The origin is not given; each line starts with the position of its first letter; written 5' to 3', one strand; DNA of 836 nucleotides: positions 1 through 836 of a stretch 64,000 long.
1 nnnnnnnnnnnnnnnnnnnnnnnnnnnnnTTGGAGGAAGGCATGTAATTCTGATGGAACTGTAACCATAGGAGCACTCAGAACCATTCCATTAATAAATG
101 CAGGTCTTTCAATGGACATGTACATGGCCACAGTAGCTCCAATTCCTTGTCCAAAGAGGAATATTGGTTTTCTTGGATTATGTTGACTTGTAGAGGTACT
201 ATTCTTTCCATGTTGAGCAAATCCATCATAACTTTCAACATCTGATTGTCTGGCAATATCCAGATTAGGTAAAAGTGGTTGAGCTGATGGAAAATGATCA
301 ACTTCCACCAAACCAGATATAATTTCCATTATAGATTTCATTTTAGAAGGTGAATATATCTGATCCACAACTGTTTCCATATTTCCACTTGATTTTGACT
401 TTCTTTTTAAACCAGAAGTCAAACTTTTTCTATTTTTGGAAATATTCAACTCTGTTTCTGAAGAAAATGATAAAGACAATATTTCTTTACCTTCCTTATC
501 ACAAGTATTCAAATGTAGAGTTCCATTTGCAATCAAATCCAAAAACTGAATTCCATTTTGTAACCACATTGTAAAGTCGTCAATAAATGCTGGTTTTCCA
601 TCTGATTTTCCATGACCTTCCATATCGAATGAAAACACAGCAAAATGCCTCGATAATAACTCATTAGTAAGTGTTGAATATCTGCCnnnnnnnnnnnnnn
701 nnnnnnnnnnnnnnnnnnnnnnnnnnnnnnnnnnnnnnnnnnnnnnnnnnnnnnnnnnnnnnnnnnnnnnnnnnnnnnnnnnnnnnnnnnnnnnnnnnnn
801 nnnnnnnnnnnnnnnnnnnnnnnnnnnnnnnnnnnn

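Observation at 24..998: MGLL-like hydrolase whose nucleophile elbow reads G-Q-G-I-G (Ser replaced by Gly): predicted pseudo-enzyme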

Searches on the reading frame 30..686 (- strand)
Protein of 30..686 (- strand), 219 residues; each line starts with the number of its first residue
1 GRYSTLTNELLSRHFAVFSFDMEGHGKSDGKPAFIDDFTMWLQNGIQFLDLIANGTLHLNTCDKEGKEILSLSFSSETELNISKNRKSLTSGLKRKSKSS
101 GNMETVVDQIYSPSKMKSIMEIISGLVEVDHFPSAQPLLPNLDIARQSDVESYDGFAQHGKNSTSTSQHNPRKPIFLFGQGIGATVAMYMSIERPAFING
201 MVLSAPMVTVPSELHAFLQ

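Call 30: search_protein_representatives(protein=window:30-686:-)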
Query: 219 residues. Proteins with E-value up to 0.001 (for the whole library): 330; up to 1e-10: 5; up to 1e-30: 1. The best 150 are listed.
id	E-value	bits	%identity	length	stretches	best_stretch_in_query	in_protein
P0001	7.7e-125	430.8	99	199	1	22-219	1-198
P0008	2.4e-29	119.0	37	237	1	1-219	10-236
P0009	3.8e-20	89.0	50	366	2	2-57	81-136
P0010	4.7e-14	69.1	42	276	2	17-54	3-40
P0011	4.3e-12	62.6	42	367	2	173-219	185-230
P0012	7.6e-10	55.3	41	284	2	167-214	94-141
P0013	1.8e-09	54.1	32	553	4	6-51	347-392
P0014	3.0e-09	53.3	37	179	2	1-53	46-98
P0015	1.4e-08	51.2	41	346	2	2-49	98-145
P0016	5.5e-08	49.2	37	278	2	1-52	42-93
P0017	5.5e-08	49.2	39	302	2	169-212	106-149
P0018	7.8e-08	48.7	38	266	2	3-49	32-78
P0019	1.0e-07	48.3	33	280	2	167-208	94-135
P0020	1.5e-07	47.8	40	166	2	170-214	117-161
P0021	2.5e-07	47.1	44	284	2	1-41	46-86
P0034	9.2e-07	45.3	38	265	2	15-68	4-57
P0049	2.1e-06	44.0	33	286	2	4-52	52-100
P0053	2.3e-06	43.9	33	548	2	170-219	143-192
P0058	2.6e-06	43.8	35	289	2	167-217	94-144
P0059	2.8e-06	43.7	38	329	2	2-42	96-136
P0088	1.0e-05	41.8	36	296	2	3-44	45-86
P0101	1.7e-05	41.1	36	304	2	169-208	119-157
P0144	5.3e-05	39.5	41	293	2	3-44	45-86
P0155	6.9e-05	39.1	39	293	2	171-211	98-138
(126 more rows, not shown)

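Call 32: list_cluster_members(proteins=[P0008, P0009, P0010, P0011, P0001])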
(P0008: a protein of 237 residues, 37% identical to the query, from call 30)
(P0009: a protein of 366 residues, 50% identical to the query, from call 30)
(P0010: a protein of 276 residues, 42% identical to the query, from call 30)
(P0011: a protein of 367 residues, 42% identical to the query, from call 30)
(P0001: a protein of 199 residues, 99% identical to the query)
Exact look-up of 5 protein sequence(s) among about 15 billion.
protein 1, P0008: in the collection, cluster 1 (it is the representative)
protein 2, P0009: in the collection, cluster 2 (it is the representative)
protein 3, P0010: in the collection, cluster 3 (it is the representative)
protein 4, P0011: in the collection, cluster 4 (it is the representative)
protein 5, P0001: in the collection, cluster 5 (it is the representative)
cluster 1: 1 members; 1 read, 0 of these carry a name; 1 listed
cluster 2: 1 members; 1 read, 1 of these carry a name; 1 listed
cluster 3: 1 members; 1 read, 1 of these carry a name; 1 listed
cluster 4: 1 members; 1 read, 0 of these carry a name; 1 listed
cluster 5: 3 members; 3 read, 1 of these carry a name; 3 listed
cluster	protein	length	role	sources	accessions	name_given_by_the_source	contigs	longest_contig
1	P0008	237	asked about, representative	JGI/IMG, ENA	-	-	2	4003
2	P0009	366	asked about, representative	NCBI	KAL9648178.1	hypothetical protein ABK040_009182 [Willaertia magna]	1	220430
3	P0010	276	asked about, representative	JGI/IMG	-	alpha-beta hydrolase superfamily lysophospholipase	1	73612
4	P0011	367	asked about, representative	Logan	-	-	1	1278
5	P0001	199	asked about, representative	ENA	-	-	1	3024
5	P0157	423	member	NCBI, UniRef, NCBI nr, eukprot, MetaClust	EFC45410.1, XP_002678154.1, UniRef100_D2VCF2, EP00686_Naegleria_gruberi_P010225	predicted protein [Naegleria gruberi] | Predicted protein n=1 Tax=Naegleria gruberi TaxID=5762 RepID=D2VCF2_NAEGR | uncharacterized protein NAEGRDRAFT_66550 [Naegleria gruberi]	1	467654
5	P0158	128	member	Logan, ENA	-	-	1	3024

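Call 39: list_cluster_members(proteins=[P0019, P0049, P0053, P0058, P0059, P0088, P0101, P0155, P0003, P0144])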
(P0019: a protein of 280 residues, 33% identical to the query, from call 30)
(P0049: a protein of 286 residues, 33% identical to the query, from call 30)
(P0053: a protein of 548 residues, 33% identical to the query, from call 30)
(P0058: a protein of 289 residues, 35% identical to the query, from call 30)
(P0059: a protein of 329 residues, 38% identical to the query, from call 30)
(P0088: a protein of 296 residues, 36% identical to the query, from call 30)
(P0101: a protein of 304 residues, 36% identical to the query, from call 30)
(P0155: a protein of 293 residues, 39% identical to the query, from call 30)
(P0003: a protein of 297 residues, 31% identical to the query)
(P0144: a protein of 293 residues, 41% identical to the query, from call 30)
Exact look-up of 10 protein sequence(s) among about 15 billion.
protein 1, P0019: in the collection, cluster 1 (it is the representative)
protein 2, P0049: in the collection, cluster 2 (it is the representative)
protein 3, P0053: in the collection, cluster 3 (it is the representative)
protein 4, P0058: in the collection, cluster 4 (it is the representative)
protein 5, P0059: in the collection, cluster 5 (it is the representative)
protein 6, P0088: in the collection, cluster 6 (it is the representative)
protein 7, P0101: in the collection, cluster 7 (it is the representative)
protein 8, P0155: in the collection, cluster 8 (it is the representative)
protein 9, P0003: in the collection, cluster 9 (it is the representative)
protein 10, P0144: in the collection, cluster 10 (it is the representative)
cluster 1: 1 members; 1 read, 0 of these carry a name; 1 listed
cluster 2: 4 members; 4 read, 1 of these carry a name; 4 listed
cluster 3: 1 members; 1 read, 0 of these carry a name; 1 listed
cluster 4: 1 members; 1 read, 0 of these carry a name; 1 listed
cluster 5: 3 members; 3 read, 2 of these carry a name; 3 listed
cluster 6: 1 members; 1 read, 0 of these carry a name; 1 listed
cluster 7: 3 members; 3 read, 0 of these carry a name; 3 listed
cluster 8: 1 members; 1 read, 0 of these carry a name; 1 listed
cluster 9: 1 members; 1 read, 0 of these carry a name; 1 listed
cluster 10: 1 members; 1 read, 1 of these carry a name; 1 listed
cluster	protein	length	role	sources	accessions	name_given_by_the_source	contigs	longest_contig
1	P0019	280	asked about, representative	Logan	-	-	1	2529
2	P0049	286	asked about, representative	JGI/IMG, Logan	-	-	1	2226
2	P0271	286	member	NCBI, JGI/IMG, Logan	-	acylglycerol lipase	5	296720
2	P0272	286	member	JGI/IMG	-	-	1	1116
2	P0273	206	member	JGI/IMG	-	-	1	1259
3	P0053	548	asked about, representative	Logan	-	-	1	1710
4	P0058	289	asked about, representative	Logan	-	-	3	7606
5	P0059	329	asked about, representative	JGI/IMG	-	alpha-beta hydrolase superfamily lysophospholipase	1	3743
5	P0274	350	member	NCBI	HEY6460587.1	MAG TPA: lysophospholipase, partial [Polyangiaceae bacterium]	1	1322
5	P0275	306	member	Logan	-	-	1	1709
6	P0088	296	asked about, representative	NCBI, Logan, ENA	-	-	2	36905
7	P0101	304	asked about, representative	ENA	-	-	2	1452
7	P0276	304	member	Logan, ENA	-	-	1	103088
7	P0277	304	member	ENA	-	-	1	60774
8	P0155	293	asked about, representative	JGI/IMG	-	-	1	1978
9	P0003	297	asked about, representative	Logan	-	-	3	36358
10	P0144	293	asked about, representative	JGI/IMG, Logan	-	alpha-beta hydrolase superfamily lysophospholipase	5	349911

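Call 45: find_encoding_contigs(protein=P0009, flank=10000, max_places=2)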
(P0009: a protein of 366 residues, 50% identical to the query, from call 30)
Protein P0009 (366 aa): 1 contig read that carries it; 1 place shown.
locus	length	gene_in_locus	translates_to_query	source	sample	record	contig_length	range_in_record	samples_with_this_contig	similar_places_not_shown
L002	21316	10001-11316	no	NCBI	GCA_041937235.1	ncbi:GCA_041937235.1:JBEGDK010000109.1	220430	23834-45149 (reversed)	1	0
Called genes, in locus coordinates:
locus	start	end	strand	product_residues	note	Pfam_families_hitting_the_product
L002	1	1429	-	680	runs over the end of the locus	PF12796:Ank_2, PF13857:Ank_5, PF12796:Ank_2, PF13637:Ank_4, PF00023:Ank, PF12796:Ank_2, PF12796:Ank_2, PF13637:Ank_4, +12 more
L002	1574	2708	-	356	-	-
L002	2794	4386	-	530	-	-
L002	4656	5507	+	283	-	PF00227:Proteasome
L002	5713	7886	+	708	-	PF14580:LRR_9, PF13855:LRR_8 (weak), PF12799:LRR_4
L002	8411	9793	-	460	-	PF03171:2OG-FeII_Oxy, PF00240:ubiquitin, PF11976:Rad60-SLD (weak)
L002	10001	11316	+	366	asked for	PF00561:Abhydrolase_1, PF12146:Hydrolase_4, PF02230:Abhydrolase_2 (faint), PF12146:Hydrolase_4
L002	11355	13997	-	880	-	-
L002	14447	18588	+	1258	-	PF00617:RasGEF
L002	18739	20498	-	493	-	PF01734:Patatin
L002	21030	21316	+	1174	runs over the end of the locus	PF12937:F-box-like (weak)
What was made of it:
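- Closest known: ABHD5 / CGI-58. Different: The patatin gene 7.4 kb from the Willaertia ortholog (call 45) is probably coincidental.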

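Call 46: find_encoding_contigs(protein=P0010, flank=10000, max_places=2)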
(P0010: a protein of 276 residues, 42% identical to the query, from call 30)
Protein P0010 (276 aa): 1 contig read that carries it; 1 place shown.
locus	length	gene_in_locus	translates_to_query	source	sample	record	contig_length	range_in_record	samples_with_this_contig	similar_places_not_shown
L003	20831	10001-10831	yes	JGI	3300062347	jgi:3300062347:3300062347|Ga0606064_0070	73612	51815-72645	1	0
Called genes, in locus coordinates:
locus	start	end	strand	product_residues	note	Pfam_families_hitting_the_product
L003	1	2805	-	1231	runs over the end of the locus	PF17911:Ski2_N, PF04851:ResIII, PF00270:DEAD, PF22527:DEXQc_Suv3 (weak), PF00271:Helicase_C (weak), PF21408:MTR4-like_stalk (weak), PF13234:MTR4_beta-barrel, PF08148:DSHCT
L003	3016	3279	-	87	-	-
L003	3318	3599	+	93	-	-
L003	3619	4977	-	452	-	PF00732:GMC_oxred_N, PF05199:GMC_oxred_C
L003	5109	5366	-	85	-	-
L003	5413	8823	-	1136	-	PF00018:SH3_1 (weak), PF00621:RhoGEF, PF06017:Myosin_TH1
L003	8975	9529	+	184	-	-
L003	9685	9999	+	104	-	-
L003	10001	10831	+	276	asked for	PF12146:Hydrolase_4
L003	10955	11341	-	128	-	-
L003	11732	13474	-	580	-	-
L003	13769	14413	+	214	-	-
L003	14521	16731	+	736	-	PF19343:HAM1_N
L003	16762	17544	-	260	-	-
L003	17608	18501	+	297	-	PF07719:TPR_2 (faint), PF13181:TPR_8 (faint), PF13431:TPR_17 (faint), PF13424:TPR_12 (faint), PF13414:TPR_11 (faint), PF00515:TPR_1 (weak)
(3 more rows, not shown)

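Call 51: predict_structure(alignment_id=A2)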
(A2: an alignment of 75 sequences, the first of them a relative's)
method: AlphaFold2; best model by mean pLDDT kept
length: 366 residues; sequences in the alignment: 75
mean_pLDDT: 84.8   pTM: 0.85
mean pLDDT of the five models: 84.8, 84.8, 84.2, 83.2, 83.1
residues with pLDDT >= 90: 241; 70-90: 55; 50-70: 35; < 50: 35
segments of 3 or more residues with pLDDT < 50: 1-34
pLDDT, mean of each block of 10 residues (from residue 1): 36 31 34 52 69 89 91 97 96 95 95 96 94 87 73 61 66 84 98 97 98 86 89 96 97 97 96 95 98 98 98 98 98 97 98 86 65
secondary structure, 60 per line:
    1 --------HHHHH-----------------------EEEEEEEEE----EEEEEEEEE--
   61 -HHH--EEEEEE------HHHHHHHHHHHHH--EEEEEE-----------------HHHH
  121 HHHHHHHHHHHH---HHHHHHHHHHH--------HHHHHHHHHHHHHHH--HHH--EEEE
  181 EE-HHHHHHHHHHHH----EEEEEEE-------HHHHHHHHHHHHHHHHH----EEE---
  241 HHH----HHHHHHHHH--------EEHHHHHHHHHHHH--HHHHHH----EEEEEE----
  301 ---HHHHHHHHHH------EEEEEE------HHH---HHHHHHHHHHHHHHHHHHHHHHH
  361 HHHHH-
elements in order: H9-13 E37-45 E50-58 E67-72 H79-91 E94-99 H117-132 H136-146 H155-169 E177-182 H184-195 E200-206 H214-230 E235-237 H248-256 H267-278 H281-286 E291-296 H304-313 E320-325 H338-365
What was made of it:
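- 177..530 (-): Insertion of about 118 aa (residues about 141-258) between the helix after GHGKSDG and the elbow strand. It is Ser/Lys/Leu-rich and its length varies between lineages. The shorter Willaertia insertion is modelled as lower-confidence helices (pLDDT 61-73, call 51).
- On Pfam PF12146 Hydrolase_4 (MGL / lysophospholipase-type alpha/beta-hydrolase fold): AF2 gave pLDDT 84.8 and pTM 0.85 (call 51).
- The AF2 model of the Willaertia ortholog has pLDDT 84.8 and pTM 0.85, with GQGIG at the strand(177-182)-turn-helix(184-195) elbow (call 51).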

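Call 54: fold_search(model_id=the predicted structure, library=pdb)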
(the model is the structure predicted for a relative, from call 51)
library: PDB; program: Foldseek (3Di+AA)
matches with E <= 10: 1961; with E <= 0.001: 1857
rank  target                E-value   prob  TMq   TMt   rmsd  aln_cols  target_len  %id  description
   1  3jw8_A                1.2e-27  1.00  0.70  0.88   2.4       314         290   24  Crystal structure of human mono-glyceride lipase (released 2010-01-26)
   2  8ptc                  3.9e-27  1.00  0.70  0.87   2.4       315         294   22  COMPLEX CRYSTAL STRUCTURE OF MUTANT HUMAN MONOGLYCERIDE LIPASE WITH COMPOUND 5d (released 2024-01-31)
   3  3hju_A                4.9e-27  1.00  0.70  0.88   2.7       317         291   23  Crystal structure of human monoglyceride lipase (released 2009-12-08)
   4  3pe6                  6.3e-27  1.00  0.70  0.87   2.7       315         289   22  Crystal Structure of a soluble form of human MGLL in complex with an inhibitor (released 2011-03-02)
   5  7l50_B                7.1e-27  1.00  0.66  0.82   4.6       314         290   22  Crystal structure of human monoacylglycerol lipase in complex with compound 4f (released 2021-08-11)
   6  8rvf                  1.5e-26  1.00  0.70  0.88   2.4       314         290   23  CRYSTAL STRUCTURE OF HUMAN MONOGLYCERIDE LIPASE IN COMPLEX WITH COMPOUND 5 (released 2025-02-12)
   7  3jw8_B                1.5e-26  1.00  0.69  0.90   2.7       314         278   23  Crystal structure of human mono-glyceride lipase (released 2010-01-26)
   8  6eic_B                1.5e-26  1.00  0.67  0.87   5.0       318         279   22  Crystal structure of Rv0183, a Monoglyceride Lipase from Mycobacterium Tuberculosis (released 2018-06-27)
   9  6ax1_A                1.6e-26  1.00  0.70  0.91   2.7       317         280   23  Structure of human monoacylglycerol lipase bound to a covalent inhibitor (released 2017-12-27)
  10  7l4w_B                2.0e-26  1.00  0.70  0.88   2.5       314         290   24  Crystal structure of human monoacylglycerol lipase in complex with compound 2d (released 2021-08-11)
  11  7l4u_A                2.1e-26  1.00  0.69  0.88   2.5       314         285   24  Crystal structure of human monoacylglycerol lipase in complex with compound 1h (released 2021-08-11)
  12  6eic_C                2.2e-26  1.00  0.67  0.88   5.0       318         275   22  Crystal structure of Rv0183, a Monoglyceride Lipase from Mycobacterium Tuberculosis (released 2018-06-27)
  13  7prm                  3.0e-26  1.00  0.70  0.86   2.4       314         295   23  CRYSTAL STRUCTURE OF HUMAN MONOGLYCERIDE LIPASE WITH COMPOUND 13 (released 2022-02-16)
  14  7l4u_B                4.9e-26  1.00  0.69  0.87   2.7       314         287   24  Crystal structure of human monoacylglycerol lipase in complex with compound 1h (released 2021-08-11)
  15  7l50_C                5.5e-26  1.00  0.68  0.86   2.5       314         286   22  Crystal structure of human monoacylglycerol lipase in complex with compound 4f (released 2021-08-11)
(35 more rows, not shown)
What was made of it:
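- On Pfam PF12146 Hydrolase_4 (MGL / lysophospholipase-type alpha/beta-hydrolase fold): The top 24 Foldseek hits are human MGL or M. tuberculosis MGL (Rv0183) chains, best TM 0.88 (call 54).
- Closest known: Human monoglyceride lipase MGLL. Same: The ortholog model superposes at TM 0.88 (call 54).
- Its best solved fold is human MGL 3jw8_A, E=1.2e-27, TM 0.88, 2.4 A (call 54).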

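Call 72: find_encoding_contigs(protein=P0034, flank=5000, max_places=2)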
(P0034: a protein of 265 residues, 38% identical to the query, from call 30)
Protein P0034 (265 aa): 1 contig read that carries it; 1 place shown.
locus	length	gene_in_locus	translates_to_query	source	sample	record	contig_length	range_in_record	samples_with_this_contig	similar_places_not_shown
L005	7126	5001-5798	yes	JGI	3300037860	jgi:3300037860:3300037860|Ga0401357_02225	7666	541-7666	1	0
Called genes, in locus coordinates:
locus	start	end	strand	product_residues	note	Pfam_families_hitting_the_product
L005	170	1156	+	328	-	-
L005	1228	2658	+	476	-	PF00479:G6PD_N, PF02781:G6PD_C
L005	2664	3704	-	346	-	PF01073:3Beta_HSD, PF01370:Epimerase, PF02719:Polysacc_synt_2 (weak), PF07993:NAD_binding_4, PF13460:NAD_binding_10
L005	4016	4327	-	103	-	PF15511:CENP-T_C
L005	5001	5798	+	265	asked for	PF12146:Hydrolase_4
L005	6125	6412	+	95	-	-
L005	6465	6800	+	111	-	PF04193:PQ-loop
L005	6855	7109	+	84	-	-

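Call 75: find_encoding_contigs(protein=P0011, flank=2000, max_places=3)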
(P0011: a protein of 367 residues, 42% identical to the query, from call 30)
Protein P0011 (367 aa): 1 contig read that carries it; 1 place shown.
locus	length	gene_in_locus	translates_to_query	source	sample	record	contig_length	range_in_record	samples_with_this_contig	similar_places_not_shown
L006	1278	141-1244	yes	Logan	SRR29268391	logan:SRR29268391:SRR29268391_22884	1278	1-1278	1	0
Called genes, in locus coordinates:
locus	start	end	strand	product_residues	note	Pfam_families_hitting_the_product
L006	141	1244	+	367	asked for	PF00561:Abhydrolase_1 (weak), PF12146:Hydrolase_4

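Call 76: find_encoding_contigs(protein=P0053, flank=2000, max_places=3)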
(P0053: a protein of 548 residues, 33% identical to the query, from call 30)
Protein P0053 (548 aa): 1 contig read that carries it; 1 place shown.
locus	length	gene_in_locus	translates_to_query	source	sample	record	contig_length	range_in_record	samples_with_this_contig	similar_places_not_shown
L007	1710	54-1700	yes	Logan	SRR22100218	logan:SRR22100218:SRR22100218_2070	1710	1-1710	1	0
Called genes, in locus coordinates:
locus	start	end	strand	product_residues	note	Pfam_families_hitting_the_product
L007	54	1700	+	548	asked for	PF12146:Hydrolase_4, PF00561:Abhydrolase_1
